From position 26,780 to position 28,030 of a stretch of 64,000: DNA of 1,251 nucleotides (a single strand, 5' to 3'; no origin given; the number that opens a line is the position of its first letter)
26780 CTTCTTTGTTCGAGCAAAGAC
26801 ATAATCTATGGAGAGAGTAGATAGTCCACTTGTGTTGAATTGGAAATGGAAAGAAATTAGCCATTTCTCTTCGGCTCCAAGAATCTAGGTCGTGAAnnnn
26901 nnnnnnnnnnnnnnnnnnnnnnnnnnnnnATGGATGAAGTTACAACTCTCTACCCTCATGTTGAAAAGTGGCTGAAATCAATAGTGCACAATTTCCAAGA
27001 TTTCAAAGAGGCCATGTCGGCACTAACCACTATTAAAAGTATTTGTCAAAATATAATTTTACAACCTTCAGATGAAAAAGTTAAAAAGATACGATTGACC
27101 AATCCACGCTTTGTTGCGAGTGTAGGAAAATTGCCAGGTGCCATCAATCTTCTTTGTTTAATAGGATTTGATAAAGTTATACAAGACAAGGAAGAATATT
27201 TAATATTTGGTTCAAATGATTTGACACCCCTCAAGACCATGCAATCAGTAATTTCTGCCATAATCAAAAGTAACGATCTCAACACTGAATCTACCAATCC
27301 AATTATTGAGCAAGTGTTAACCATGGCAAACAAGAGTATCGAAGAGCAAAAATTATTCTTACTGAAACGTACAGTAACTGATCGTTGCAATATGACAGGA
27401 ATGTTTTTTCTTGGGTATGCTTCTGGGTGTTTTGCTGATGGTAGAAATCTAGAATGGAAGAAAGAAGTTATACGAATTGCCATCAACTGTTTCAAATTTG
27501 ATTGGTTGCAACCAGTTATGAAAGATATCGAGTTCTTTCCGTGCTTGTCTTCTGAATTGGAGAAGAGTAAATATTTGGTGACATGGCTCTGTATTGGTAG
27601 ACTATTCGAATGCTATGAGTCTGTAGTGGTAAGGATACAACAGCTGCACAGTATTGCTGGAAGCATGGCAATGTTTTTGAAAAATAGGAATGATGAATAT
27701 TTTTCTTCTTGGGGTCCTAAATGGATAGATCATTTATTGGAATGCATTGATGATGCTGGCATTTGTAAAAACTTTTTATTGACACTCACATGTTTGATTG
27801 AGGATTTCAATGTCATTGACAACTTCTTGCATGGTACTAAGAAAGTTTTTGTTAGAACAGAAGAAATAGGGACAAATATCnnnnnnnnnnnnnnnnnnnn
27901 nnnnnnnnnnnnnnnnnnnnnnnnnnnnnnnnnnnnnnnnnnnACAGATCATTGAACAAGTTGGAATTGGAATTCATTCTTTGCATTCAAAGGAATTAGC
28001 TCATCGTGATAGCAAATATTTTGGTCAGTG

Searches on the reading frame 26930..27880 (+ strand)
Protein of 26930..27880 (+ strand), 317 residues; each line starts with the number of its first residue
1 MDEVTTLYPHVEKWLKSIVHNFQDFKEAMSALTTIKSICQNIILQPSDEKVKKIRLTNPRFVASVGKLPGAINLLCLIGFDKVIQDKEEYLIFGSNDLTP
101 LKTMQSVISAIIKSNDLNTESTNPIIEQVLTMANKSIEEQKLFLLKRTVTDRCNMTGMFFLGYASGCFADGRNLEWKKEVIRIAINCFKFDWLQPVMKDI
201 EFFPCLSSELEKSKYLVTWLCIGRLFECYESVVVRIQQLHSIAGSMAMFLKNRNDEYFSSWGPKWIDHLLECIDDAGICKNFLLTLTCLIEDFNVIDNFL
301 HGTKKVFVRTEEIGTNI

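Call 8: search_protein_families(library=pfam, proteins=[window:26930-27880:+], max_evalue=0.01)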
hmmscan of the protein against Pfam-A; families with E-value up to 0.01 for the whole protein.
seq(317 aa): 1 family
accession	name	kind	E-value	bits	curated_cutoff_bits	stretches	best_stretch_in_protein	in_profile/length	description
PF09409.15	PUB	-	7.2e-21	74.3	34.3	1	27-105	3-81/82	PUB domain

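Call 29: search_protein_representatives(protein=window:26930-27880:+)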
Query: 317 residues. Proteins with E-value up to 0.001 (for the whole library): 85; up to 1e-10: 4; up to 1e-30: 1. The best 85 are listed.
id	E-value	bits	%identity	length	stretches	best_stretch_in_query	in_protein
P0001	9.6e-206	698.4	99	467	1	1-308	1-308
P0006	4.1e-12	62.4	34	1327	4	27-82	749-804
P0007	1.6e-11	60.5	29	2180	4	27-88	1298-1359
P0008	5.4e-11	58.7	31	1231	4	37-98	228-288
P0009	1.5e-08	50.7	29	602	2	23-96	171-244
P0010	1.7e-08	50.5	31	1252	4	24-82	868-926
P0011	1.9e-08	50.4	32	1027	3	23-115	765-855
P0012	5.2e-08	48.9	31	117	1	29-111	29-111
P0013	1.2e-07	47.7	34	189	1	26-115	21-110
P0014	1.3e-07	47.6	23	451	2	21-151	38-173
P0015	2.0e-07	47.0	28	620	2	27-142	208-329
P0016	2.1e-07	46.9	35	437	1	17-107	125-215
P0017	2.2e-07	46.9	32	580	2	27-105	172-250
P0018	2.3e-07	46.8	37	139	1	10-113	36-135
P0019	3.3e-07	46.3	36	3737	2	13-81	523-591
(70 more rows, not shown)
